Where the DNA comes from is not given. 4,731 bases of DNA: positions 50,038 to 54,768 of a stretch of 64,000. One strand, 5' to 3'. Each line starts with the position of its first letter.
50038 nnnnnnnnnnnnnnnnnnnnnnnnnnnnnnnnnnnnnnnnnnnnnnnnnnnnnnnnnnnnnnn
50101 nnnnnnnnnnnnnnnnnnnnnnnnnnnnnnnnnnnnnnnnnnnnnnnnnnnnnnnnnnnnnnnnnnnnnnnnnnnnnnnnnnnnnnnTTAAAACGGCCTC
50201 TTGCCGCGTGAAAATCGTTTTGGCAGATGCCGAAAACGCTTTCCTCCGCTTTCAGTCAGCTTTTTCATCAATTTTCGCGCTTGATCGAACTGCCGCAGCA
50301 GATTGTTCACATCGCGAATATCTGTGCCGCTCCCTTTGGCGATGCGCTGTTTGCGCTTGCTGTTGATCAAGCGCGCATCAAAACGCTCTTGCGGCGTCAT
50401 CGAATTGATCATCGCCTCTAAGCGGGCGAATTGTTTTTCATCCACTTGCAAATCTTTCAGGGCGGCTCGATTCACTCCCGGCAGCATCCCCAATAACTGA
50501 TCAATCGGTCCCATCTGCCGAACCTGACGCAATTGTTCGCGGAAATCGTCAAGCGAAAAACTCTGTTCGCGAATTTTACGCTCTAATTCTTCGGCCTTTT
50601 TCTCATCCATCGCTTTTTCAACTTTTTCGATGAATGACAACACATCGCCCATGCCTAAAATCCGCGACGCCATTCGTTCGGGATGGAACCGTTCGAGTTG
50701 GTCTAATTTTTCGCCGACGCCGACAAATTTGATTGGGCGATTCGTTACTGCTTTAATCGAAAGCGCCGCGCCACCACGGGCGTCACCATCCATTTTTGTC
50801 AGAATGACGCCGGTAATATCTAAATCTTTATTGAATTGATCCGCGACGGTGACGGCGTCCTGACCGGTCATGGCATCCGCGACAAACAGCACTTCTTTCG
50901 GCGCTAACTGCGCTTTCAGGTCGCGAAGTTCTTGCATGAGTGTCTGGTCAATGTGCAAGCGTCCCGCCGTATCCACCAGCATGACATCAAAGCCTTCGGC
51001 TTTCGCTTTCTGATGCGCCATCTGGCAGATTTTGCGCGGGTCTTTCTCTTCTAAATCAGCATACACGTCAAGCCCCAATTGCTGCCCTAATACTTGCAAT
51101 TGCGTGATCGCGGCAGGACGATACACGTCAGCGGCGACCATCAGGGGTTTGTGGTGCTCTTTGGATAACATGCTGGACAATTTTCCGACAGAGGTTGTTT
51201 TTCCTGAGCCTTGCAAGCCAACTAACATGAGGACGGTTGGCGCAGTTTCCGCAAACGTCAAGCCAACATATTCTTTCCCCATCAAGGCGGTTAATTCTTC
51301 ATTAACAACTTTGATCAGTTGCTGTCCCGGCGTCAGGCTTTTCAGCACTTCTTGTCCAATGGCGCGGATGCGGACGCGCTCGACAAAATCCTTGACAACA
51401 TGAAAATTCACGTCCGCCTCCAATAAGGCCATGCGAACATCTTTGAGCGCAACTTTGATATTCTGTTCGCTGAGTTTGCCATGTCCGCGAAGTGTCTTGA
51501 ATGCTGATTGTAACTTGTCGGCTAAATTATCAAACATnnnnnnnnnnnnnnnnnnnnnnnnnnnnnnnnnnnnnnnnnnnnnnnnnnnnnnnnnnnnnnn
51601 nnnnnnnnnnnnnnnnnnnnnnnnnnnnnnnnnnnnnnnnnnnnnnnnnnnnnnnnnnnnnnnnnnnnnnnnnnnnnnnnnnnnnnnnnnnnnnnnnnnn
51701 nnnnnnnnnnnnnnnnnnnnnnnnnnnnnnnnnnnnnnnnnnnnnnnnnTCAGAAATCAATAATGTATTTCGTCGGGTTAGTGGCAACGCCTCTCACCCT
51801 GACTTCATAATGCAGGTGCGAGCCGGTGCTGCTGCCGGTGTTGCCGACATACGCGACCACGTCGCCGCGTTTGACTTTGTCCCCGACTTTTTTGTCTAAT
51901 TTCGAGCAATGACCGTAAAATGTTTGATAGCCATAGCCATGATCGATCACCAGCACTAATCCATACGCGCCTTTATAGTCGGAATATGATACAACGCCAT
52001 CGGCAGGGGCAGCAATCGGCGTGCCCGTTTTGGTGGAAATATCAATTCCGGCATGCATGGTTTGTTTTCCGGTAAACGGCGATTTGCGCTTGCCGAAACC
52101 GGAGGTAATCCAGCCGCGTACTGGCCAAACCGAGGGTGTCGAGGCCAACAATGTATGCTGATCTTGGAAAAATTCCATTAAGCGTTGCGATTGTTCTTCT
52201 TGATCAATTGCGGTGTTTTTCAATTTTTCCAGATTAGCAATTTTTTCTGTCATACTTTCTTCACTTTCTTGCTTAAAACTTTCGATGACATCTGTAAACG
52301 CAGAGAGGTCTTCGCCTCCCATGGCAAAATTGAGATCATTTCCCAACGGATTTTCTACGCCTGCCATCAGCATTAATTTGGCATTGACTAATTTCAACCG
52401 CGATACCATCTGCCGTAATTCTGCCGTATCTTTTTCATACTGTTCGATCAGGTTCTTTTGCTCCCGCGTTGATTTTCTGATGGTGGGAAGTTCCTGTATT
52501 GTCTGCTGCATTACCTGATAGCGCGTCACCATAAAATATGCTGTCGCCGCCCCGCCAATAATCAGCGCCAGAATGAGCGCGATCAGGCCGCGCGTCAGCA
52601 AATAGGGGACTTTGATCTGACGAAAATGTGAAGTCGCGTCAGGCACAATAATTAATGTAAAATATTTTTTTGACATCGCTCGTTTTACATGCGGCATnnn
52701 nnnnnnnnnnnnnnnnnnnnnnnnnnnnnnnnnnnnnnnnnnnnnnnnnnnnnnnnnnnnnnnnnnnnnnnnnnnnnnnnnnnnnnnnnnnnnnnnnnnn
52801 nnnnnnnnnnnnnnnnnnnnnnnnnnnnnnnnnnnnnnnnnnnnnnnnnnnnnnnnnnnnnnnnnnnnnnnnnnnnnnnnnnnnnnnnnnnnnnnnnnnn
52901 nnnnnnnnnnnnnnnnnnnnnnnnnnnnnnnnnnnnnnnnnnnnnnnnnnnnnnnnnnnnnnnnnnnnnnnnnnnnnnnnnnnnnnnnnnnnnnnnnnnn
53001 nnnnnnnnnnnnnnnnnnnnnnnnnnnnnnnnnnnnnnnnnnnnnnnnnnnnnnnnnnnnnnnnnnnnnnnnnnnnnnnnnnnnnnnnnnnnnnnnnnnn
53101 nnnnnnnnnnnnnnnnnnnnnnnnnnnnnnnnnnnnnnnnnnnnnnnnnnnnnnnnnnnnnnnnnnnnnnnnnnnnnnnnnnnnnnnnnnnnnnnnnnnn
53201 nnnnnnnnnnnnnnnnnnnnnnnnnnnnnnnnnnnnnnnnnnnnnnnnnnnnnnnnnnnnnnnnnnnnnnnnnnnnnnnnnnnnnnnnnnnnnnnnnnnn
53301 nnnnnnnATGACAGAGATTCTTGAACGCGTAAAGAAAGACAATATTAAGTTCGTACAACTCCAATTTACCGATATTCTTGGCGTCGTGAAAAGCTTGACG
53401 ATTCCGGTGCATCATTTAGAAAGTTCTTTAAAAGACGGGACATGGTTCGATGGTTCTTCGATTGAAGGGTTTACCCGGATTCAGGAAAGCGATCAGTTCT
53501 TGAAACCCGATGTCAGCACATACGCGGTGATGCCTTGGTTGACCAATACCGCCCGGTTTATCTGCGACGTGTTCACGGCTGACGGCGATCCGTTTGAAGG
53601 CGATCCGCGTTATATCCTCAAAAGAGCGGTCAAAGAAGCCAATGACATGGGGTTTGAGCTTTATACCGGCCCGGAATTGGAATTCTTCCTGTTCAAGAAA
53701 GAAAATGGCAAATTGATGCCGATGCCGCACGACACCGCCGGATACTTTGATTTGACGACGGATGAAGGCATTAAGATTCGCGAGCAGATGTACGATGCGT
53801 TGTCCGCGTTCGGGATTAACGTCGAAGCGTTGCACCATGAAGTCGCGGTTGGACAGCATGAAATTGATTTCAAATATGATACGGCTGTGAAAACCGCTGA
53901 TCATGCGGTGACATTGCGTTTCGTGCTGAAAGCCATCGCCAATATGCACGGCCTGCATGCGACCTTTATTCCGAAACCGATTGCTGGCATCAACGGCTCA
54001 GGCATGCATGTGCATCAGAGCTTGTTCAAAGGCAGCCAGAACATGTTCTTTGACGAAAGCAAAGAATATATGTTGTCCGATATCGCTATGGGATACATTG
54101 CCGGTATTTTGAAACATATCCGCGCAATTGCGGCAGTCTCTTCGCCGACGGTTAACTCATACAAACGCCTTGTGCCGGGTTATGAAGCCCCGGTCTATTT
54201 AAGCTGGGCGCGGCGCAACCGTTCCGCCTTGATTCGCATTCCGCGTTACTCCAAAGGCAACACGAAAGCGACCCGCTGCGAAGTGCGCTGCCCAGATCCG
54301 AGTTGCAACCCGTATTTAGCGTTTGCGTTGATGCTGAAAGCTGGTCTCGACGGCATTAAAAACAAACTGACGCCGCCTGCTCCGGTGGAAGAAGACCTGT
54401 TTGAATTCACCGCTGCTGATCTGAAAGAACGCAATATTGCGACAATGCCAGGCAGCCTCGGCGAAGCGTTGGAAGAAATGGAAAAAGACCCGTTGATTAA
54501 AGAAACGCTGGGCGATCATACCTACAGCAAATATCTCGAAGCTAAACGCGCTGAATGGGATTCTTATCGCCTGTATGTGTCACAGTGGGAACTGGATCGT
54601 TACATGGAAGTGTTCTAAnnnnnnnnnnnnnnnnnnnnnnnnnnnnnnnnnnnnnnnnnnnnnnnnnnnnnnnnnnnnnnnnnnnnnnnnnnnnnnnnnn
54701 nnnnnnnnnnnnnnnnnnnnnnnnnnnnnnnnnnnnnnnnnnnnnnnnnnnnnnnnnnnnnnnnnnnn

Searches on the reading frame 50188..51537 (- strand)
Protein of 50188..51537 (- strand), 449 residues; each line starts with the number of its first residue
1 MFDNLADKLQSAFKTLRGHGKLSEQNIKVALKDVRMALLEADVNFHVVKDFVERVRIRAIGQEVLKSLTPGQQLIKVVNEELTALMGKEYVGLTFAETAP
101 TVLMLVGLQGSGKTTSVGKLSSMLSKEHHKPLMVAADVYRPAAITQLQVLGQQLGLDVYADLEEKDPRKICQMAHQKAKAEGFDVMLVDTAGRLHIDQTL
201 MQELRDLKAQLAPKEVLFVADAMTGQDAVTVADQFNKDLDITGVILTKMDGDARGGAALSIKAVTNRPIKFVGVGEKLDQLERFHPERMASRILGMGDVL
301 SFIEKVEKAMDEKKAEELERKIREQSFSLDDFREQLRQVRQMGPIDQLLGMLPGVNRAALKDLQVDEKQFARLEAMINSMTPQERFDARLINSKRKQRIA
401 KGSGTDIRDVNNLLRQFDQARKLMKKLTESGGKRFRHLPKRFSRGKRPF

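Call 6: search_protein_families(library=pfam, proteins=[window:50188-51537:-], max_evalue=0.001)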
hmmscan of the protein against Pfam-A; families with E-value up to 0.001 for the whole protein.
window:50188-51537:- (449 aa): 7 families
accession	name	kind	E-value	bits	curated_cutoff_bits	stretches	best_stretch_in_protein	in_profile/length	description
PF00448.28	SRP54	-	5.8e-76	255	22.7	1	100-295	1-196/196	SRP54-type protein, GTPase domain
PF02978.25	SRP_SPB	-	2.7e-33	114.7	27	1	327-424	2-91/91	Signal peptide binding domain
PF02881.24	SRP54_N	-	8.3e-22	77.6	22.4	1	5-82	1-75/75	SRP54-type protein, helical bundle domain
PF13401.12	AAA_22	-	3.4e-07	31.1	27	1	101-209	6-109/130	AAA domain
PF06414.18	Zeta_toxin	-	3.8e-05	23.7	22.3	1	97-194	13-107/199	Zeta toxin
PF13191.12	AAA_16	-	0.00026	21.9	32.6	1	97-228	21-146/167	AAA ATPase domain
PF01656.29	CbiA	-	0.00038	20.9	25.4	0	110-255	9-89/125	CobQ/CobB/MinD/ParA nucleotide binding domain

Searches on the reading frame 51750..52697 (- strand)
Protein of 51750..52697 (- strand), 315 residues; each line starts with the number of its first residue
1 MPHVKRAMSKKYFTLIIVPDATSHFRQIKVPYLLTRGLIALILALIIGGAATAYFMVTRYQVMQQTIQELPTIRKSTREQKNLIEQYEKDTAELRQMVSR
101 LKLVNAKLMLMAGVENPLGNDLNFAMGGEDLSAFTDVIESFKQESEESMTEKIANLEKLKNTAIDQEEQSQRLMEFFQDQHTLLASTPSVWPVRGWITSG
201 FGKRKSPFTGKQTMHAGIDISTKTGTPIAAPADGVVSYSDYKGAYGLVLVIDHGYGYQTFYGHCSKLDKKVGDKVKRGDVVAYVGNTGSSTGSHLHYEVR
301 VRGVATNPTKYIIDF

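Call 6: search_protein_families(library=pfam, proteins=[window:51750-52697:-], max_evalue=0.001)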
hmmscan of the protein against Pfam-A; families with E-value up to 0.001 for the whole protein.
window:51750-52697:- (315 aa): 2 families
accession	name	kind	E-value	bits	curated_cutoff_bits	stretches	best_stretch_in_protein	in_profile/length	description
PF01551.29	Peptidase_M23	-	1.9e-33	115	28.7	1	214-308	2-96/96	Peptidase family M23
PF07544.18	Med9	-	0.00064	20.2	26.9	1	59-102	34-77/80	RNA polymerase II transcription mediator complex subunit 9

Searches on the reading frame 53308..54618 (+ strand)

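Call 58: search_protein_families(library=pfam, proteins=[window:53308-54618:+], max_evalue=0.00001)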
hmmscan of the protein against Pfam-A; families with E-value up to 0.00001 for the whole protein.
window:53308-54618:+ (436 aa): 2 families
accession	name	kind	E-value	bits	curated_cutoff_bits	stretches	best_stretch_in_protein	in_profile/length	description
PF00120.29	Gln-synt_C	-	9.2e-133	443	24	1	98-432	2-344/344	Glutamine synthetase, catalytic domain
PF03951.24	Gln-synt_N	-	3.6e-29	100.7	33.4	1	12-90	1-81/82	Glutamine synthetase, beta-Grasp domain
